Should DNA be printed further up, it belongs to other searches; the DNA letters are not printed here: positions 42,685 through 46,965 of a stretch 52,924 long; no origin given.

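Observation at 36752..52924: Complete Sus-like alpha-glucan capture locus built from C-terminally anchored archaeal surface proteins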

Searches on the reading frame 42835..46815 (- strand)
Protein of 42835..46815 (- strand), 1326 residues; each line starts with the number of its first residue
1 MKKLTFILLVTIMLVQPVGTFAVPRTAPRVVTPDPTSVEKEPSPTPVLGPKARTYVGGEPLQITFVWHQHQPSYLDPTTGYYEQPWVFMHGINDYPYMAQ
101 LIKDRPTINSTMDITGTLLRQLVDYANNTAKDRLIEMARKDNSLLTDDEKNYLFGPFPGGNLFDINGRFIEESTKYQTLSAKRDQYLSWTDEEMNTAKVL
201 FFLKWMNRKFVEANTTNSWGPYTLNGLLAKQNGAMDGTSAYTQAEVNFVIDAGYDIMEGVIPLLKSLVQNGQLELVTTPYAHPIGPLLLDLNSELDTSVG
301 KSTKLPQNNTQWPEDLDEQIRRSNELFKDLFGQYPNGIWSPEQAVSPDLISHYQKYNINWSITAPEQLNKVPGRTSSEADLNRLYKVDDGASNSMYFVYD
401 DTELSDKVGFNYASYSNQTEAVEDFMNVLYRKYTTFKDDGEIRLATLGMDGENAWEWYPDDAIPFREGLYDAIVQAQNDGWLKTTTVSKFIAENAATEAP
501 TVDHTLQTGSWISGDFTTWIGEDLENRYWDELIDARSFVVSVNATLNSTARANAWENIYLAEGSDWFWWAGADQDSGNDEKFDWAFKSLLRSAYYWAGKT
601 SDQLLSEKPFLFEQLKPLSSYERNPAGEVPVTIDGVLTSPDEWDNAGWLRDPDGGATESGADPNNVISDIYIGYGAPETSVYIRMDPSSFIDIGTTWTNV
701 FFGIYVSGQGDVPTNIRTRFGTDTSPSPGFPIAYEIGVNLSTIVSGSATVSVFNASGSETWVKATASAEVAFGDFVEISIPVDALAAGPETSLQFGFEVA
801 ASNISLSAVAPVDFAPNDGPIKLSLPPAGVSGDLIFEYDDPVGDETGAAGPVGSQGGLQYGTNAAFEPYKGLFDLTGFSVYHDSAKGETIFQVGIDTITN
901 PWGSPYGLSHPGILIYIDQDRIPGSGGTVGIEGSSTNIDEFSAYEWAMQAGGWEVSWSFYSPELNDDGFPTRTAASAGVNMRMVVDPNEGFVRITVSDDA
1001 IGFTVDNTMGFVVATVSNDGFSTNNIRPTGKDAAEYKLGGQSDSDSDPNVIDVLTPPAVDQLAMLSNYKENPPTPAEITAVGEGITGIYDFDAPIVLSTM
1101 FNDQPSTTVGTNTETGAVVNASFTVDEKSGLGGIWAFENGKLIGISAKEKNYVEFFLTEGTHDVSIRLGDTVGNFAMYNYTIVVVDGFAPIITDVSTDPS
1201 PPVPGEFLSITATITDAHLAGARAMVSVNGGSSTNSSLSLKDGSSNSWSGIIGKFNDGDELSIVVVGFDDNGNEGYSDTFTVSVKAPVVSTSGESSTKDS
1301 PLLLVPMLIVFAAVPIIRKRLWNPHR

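Call 5: search_protein_families(library=pfam, proteins=[window:42835-46815:-], max_evalue=0.01)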
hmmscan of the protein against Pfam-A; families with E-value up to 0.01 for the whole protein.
window:42835-46815:- (1326 aa): 2 families
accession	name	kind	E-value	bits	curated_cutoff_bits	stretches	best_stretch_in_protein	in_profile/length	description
PF03065.20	Glyco_hydro_57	-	2.9e-49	168.4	21.2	1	64-498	1-286/291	Glycosyl hydrolase family 57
PF09985.14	Glucodextran_C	-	1e-38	133.6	22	1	835-1076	1-224/228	C-terminal binding-module, SLH-like, of glucodextranase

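Call 6: search_protein_families(library=ncbifam, proteins=[window:42835-46815:-], max_evalue=0.01)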
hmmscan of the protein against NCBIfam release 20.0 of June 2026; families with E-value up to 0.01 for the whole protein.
window:42835-46815:- (1326 aa): 1 family
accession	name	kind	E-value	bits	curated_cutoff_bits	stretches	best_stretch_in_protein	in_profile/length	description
NF041133.1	branch_enz_Thcocales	equivalog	0.007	14.9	1000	0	313-348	154-189/553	1,4-alpha-glucan branching protein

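Call 10: find_related_loci(query=window:42835-46815:-, collection=genome_contigs, flank=10000)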
Query window:42835-46815:- (1326 aa) in genome_contigs; peptide patterns used: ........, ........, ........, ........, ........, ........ (x = any residue, [..] = any of these).
599 stretches matched a pattern (row limit reached: there are more); 595 encode a relative of the query (tblastn E <= 1e-3); the best 80 are kept; 80 distinct loci.
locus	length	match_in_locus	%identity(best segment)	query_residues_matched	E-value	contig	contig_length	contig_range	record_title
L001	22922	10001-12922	31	61-1080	2e-116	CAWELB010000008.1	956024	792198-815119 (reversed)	MAG: uncultured Chloroflexia bacterium isolate MFD05942.bin.1.323 genome assembly, contig: contig_4670, whole genome sho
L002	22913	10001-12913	30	59-1068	5e-110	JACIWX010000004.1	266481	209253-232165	MAG: Chloroflexota bacterium isolate MAG-37 Chloroflexota_E3_bin22_Scaffold_4, whole genome shotgun sequence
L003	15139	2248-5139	30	59-1069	5e-107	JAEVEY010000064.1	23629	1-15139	MAG: Candidatus Thermoflexus sinensis isolate QQ.bin.28 NODE_2911_length_23629_cov_37.6577, whole genome shotgun sequenc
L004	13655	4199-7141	30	32-1056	4e-106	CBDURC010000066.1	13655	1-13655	MAG TPA_asm: uncultured Anaerolineales bacterium isolate SRR22302361_binner13_Refined_100 genome assembly, contig: ERZ25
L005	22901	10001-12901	31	58-1056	2e-106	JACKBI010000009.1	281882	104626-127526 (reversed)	MAG: Anaerolineales bacterium isolate HK-STAS-CHLO-17 HK-STAS-CHLO-17_9, whole genome shotgun sequence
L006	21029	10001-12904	30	61-1068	1e-104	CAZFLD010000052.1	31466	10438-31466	MAG TPA_asm: uncultured Spirochaetales bacterium isolate SRP141376_co3_407 genome assembly, contig: NODE_3708_length_314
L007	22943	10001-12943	29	59-1080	1e-103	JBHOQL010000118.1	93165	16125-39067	MAG: Anaerolineae bacterium isolate C0_2 k141_99326, whole genome shotgun sequence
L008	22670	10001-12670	32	59-1027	3e-131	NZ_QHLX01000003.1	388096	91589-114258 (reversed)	Marinitoga lauensis strain LG1 unitig_36_quiver, whole genome shotgun sequence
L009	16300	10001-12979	30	2-1056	6e-103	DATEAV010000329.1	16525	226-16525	MAG TPA_asm: Anaerolineales bacterium isolate SMAG_U8227 k141_1178430, whole genome shotgun sequence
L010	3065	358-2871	32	59-926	5e-107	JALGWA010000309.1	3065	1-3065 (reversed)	MAG: bacterium isolate Meg22_1012_Bin_348 Meg22_1012_Bin_348_scaffold_112280, whole genome shotgun sequence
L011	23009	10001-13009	29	42-1068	7e-102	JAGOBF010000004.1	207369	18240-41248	MAG: Promineifilum sp. isolate Go_SlAct_bin_419 Go_SlAct_94_length_207369_cov_7.412059, whole genome shotgun sequence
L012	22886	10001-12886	29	60-1068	6e-101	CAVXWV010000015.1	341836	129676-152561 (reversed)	MAG: uncultured Chloroflexia bacterium isolate MFD04716.bin.2.163 genome assembly, contig: contig_48106, whole genome sh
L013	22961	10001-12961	28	42-1079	2e-98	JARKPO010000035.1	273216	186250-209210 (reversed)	MAG: Levilinea sp. isolate D180_maxbin.003 k141_196221, whole genome shotgun sequence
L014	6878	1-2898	30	61-1068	2e-98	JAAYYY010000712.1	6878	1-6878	MAG: Chloroflexota bacterium isolate AS06rmzACSIP_272 733615_AS06, whole genome shotgun sequence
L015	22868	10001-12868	29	61-1068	5e-97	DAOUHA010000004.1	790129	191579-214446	MAG TPA_asm: Longilinea sp. isolate R89_285 k165_739106, whole genome shotgun sequence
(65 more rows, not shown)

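Call 24: search_solved_structures(query=window:42835-46815:-, max_evalue=0.001, show_alignments=1)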
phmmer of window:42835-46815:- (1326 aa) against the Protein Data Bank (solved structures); distinct sequences matched with E-value up to 0.001: 8.
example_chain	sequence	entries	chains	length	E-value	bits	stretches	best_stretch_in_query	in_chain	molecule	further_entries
9kyq_B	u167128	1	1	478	4e-56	193.7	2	238-593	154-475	Glycoside hydrolase family 57 N-terminal domain-containing protein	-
9jlq_A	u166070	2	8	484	4e-56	193.7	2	238-593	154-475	Glycoside hydrolase family 57 N-terminal domain-containing protein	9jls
9iht_A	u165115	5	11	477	4.4e-56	193.6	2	238-593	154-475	Glycoside hydrolase family 57 N-terminal domain-containing protein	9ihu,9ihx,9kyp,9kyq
9jlr_A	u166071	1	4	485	9.6e-56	192.5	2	238-593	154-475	Glycoside hydrolase family 57 N-terminal domain-containing protein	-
9jlv_A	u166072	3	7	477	1e-55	192.4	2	238-593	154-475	Glycoside hydrolase family 57 N-terminal domain-containing protein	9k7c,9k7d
8zyi_A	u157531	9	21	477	1.8e-55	191.6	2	238-593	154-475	Glycoside hydrolase family 57 N-terminal domain-containing protein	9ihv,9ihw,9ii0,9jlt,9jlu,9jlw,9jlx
9ii1_A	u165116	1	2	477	4.7e-55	190.2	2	238-593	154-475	Glycoside hydrolase family 57 N-terminal domain-containing protein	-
7e1y_A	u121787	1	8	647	1e-06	30.1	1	269-547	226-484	Glycoside hydrolase, family 57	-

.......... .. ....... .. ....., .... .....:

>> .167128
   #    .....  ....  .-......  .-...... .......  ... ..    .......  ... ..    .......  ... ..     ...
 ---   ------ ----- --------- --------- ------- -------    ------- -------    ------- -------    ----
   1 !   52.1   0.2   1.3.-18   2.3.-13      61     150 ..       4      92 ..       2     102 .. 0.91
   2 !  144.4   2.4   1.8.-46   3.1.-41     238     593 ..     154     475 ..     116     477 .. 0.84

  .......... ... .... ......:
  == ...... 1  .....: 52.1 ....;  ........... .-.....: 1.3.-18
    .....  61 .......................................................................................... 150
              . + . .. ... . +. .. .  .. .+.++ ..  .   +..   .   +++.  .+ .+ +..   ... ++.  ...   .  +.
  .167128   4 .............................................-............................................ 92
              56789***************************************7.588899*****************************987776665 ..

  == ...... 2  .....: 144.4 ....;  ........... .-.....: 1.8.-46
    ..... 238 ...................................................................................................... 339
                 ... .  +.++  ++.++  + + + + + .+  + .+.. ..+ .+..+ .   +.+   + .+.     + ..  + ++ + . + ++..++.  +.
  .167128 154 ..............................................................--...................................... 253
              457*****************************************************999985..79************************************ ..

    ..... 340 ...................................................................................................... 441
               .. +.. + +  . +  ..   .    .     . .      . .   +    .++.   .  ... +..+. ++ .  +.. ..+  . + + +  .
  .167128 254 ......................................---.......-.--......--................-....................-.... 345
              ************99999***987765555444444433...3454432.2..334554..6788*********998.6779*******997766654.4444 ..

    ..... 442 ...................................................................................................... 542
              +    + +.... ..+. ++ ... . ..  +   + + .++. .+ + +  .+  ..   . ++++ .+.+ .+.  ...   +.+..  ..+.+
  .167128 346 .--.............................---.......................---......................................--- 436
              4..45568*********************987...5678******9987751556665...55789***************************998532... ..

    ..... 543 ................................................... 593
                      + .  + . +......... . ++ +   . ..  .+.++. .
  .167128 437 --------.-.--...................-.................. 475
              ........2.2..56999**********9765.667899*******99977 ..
